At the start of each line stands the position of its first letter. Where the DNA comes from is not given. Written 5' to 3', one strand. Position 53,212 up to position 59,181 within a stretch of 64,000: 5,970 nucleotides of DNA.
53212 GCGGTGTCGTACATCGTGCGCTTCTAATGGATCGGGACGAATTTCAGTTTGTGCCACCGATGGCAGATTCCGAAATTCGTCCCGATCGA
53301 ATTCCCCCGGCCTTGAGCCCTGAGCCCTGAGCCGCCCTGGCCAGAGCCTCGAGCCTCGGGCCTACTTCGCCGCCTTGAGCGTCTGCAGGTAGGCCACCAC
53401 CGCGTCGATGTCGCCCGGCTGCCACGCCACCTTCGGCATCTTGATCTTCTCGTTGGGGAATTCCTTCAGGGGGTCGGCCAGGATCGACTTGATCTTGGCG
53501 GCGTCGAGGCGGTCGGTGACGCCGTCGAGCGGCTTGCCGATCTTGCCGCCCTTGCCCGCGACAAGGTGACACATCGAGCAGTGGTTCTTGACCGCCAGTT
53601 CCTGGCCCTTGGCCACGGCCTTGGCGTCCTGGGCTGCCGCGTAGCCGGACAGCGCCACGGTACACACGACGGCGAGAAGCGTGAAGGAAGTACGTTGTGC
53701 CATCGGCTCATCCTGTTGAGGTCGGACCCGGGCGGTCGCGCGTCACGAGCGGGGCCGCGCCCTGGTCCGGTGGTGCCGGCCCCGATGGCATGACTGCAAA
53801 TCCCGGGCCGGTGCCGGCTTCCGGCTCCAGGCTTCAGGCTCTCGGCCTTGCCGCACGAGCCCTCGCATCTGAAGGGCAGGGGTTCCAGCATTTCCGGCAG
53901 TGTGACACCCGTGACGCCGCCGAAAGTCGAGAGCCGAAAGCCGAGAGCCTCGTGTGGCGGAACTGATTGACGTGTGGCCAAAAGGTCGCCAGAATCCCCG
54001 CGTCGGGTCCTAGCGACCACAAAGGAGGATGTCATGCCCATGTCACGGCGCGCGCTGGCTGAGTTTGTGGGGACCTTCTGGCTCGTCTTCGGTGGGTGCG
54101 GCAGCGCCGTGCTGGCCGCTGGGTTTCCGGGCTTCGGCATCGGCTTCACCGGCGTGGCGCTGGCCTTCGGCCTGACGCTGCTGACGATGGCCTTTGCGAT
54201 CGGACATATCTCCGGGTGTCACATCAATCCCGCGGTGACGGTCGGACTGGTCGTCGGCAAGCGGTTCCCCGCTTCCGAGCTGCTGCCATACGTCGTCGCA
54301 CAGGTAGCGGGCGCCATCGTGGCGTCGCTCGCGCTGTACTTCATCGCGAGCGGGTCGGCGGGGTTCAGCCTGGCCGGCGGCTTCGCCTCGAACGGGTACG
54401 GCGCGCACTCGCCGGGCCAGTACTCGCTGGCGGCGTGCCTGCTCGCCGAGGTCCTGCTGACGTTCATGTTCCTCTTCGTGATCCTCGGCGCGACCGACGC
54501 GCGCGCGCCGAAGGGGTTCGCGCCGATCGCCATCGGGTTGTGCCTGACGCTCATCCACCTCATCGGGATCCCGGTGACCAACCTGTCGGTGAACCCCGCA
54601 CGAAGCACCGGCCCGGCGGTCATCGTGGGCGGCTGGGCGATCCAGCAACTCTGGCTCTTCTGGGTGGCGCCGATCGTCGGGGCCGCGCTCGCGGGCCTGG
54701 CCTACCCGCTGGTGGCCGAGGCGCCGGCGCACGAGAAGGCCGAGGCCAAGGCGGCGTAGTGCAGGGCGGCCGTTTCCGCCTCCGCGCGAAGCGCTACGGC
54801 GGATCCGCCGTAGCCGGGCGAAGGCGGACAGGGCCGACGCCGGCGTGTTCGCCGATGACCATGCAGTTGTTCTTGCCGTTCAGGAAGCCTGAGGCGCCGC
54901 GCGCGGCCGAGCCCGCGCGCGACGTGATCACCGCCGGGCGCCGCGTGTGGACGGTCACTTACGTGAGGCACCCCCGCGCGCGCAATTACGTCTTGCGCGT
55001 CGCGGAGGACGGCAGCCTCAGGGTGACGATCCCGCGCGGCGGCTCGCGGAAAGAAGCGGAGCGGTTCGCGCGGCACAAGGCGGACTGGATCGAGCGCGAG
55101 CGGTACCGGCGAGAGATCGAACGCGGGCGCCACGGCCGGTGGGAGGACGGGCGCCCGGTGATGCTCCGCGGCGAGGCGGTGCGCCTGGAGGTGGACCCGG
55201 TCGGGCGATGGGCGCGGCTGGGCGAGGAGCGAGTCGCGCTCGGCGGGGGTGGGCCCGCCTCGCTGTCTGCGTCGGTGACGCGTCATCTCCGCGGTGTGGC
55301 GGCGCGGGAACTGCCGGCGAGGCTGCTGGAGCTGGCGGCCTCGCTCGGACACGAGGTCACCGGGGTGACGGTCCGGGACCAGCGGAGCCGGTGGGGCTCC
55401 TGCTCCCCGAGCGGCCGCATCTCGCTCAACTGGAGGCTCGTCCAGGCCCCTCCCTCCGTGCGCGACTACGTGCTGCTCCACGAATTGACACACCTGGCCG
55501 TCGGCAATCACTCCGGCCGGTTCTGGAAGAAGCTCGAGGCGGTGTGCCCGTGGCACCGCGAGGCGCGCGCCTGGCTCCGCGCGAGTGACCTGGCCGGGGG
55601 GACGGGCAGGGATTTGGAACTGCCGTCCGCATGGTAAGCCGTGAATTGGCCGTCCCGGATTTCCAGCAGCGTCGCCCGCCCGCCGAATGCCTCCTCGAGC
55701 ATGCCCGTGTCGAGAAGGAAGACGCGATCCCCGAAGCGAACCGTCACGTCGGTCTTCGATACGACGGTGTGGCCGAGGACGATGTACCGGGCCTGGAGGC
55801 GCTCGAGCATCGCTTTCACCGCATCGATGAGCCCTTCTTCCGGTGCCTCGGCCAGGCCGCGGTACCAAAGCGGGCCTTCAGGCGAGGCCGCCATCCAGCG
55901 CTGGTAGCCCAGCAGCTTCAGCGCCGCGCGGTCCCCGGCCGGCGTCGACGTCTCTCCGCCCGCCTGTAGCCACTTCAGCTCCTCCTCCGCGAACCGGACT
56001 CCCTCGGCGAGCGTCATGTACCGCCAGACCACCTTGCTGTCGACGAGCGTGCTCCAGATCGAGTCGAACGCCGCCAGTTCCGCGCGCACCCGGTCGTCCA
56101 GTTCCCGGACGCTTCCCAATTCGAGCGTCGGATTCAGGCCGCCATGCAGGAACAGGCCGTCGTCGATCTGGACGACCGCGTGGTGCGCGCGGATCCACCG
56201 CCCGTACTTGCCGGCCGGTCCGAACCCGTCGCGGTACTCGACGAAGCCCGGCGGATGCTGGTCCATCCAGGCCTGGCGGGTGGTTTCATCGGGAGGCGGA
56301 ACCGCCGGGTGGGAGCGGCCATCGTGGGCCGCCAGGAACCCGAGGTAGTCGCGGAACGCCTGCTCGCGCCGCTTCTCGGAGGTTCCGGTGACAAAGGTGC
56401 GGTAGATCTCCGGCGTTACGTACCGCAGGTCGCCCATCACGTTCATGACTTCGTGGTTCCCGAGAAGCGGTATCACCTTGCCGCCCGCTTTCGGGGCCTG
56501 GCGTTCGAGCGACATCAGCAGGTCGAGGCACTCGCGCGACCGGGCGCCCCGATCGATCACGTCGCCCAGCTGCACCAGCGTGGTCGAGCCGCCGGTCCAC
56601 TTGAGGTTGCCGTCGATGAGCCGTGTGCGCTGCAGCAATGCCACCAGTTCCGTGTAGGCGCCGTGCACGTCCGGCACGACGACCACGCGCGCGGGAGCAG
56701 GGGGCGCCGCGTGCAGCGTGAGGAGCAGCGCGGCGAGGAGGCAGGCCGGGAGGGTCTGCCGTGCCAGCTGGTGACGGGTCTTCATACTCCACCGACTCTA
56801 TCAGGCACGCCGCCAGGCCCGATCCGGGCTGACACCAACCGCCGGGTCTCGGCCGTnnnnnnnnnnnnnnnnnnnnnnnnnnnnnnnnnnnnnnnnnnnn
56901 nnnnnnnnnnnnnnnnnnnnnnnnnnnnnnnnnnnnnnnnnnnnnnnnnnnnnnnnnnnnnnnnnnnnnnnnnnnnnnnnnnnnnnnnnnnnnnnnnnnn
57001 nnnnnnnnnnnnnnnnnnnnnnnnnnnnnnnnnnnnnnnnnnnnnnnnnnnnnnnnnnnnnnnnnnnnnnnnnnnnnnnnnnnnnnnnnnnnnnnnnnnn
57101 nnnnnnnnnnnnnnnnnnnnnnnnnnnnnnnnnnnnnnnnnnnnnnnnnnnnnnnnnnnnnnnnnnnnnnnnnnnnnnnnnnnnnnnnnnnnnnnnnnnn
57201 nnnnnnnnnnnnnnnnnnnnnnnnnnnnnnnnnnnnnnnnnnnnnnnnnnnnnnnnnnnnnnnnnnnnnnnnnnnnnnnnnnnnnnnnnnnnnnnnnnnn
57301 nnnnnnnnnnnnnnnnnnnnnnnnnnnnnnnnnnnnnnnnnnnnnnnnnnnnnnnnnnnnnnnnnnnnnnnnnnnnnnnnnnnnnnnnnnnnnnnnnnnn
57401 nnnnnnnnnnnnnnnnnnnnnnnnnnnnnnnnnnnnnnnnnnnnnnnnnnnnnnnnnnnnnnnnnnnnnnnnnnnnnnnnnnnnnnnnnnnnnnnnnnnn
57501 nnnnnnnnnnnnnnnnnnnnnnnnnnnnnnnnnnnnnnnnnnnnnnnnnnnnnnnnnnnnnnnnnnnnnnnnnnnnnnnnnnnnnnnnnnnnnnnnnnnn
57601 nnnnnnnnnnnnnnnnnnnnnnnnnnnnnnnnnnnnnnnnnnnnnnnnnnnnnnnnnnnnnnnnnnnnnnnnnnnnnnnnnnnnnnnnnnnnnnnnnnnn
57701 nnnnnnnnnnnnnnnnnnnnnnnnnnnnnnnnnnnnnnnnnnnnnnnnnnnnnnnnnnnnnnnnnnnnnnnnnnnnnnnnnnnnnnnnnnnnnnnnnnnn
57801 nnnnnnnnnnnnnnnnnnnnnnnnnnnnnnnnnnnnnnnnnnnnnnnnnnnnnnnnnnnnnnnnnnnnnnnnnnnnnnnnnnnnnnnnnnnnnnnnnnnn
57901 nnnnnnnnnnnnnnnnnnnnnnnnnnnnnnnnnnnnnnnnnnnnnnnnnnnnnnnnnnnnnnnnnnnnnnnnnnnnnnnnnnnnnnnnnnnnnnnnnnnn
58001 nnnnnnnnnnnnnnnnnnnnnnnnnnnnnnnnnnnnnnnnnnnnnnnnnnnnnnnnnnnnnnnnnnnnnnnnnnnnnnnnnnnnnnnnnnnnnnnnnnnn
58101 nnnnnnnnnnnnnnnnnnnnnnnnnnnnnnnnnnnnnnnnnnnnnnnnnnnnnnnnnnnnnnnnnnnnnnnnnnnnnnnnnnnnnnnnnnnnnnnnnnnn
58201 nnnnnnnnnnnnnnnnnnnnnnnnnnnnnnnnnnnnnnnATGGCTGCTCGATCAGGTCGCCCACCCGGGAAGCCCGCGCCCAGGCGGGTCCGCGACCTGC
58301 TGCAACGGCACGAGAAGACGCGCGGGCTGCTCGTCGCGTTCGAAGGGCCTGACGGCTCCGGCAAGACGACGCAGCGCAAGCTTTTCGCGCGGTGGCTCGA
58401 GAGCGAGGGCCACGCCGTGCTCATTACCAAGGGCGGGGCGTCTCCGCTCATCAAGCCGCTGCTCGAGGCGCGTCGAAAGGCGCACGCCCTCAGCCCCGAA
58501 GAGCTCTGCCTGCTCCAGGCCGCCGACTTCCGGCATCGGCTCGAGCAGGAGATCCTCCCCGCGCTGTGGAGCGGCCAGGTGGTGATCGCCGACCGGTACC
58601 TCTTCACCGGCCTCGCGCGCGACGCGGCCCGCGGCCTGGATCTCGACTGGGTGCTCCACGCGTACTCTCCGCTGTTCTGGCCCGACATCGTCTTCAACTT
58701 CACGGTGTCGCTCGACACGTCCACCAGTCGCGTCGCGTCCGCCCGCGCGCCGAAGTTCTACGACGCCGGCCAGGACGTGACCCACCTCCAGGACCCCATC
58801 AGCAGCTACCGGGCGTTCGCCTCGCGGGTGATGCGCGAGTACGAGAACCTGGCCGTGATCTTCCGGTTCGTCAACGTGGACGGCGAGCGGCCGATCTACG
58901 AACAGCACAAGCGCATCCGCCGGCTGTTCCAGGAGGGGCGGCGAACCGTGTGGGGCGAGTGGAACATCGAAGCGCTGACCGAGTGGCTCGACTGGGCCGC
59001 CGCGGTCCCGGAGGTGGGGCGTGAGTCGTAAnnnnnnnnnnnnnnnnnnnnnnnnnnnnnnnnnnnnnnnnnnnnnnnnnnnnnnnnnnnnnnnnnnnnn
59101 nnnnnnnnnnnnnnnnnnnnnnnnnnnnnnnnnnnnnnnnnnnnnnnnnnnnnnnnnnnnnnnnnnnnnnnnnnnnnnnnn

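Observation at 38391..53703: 15-kb cytochrome locus: an outer-membrane porin-cytochrome conduit, an NrfD/FeS/MopB quinone module and its own heme-sensing sigma-54 circuit in one neighbourhood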

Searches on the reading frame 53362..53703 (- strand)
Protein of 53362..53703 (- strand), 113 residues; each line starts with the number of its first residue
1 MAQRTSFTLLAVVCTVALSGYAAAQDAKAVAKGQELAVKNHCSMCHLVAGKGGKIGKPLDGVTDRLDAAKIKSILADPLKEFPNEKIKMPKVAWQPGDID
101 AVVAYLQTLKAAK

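Call 7: search_protein_families(library=ncbifam, proteins=[window:53362-53703:-], max_evalue=0.01)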
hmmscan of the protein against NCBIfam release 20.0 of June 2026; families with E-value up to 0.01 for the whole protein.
window:53362-53703:- (113 aa): 7 families
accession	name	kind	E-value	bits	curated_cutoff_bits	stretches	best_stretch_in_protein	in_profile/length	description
TIGR04485.1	thiosulf_SoxX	equivalog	4.2e-06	27.4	61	1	41-109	4-78/78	sulfur oxidation c-type cytochrome SoxX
NF040971.1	cytc_ExtS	equivalog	8.1e-06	25.3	100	1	24-91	72-139/262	selenite/tellurite reduction operon c-type cytochrome lipoprotein ExtS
NF045773.1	cytochro_C550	exception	2.4e-05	24.2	125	1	27-106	45-116/118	cytochrome c550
TIGR02603.1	CxxCH_TIGR02603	domain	4.8e-05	23.4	68.15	1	30-83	3-55/134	putative heme-binding domain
NF045774.1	cytochro_C551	exception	4.8e-05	23.3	118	1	26-109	34-109/110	cytochrome c551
NF050122.1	bc1_QcrC_actin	exception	0.00016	21.1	200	1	24-109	35-117/253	cytochrome bc1 complex diheme cytochrome c subunit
NF011054.0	PRK14486.1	equivalog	0.0006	19.4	447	1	23-111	208-292/294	putative bifunctional cbb3-type cytochrome c oxidase subunit II/cytochrome c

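Call 41: search_protein_families(library=pfam, proteins=[window:53362-53703:-], max_evalue=0.001)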
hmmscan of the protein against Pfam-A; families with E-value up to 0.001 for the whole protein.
window:53362-53703:- (113 aa): 2 families
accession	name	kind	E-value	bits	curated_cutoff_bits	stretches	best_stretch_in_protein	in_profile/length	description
PF00034.26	Cytochrom_C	-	6.7e-12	47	21.3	1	30-110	1-90/90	Cytochrome c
PF13442.11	Cytochrome_CBB3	-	1.2e-05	25.9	27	1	29-106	2-68/68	Cytochrome C oxidase, cbb3-type, subunit III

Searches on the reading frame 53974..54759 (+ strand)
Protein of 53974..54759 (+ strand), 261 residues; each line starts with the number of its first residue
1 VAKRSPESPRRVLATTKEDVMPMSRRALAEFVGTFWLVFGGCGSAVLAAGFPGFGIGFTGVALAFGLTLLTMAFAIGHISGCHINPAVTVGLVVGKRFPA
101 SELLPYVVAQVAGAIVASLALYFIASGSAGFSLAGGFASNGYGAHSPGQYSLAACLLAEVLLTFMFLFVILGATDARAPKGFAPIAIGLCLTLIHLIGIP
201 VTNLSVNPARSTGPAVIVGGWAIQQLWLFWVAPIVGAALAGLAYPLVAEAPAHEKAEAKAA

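Call 41: search_protein_families(library=pfam, proteins=[window:53974-54759:+], max_evalue=0.001)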
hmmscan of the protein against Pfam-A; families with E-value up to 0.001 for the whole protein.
window:53974-54759:+ (261 aa): 1 family
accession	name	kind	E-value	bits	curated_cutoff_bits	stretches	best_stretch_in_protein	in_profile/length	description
PF00230.25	MIP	-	1.2e-53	182.6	25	1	22-244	6-222/222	Major intrinsic protein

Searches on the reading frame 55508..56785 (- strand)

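Call 41: search_protein_families(library=pfam, proteins=[window:55508-56785:-], max_evalue=0.001)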
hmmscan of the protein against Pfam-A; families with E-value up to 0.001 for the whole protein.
window:55508-56785:- (425 aa): 2 families
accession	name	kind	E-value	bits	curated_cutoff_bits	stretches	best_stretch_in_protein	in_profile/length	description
PF00149.33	Metallophos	-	1.9e-11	45.2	21.5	1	33-216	2-116/191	Calcineurin-like phosphoesterase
PF10400.15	Vir_act_alpha_C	-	0.00024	22.2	22.4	0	225-274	23-71/78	Virulence activator alpha C-term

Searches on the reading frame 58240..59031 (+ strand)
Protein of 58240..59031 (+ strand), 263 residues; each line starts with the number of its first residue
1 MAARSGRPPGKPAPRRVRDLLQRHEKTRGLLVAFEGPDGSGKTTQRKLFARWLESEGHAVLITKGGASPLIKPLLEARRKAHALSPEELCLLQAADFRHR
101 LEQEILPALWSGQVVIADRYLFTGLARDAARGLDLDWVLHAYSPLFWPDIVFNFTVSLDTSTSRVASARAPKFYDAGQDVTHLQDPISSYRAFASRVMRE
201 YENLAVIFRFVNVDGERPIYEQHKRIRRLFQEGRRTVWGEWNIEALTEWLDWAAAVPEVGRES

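Call 41: search_protein_families(library=pfam, proteins=[window:58240-59031:+], max_evalue=0.001)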
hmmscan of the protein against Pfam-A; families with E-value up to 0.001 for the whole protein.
window:58240-59031:+ (263 aa): 1 family
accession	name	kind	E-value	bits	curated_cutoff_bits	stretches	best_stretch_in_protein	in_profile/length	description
PF02223.23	Thymidylate_kin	-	2.1e-22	80.1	27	1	34-199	1-164/185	Thymidylate kinase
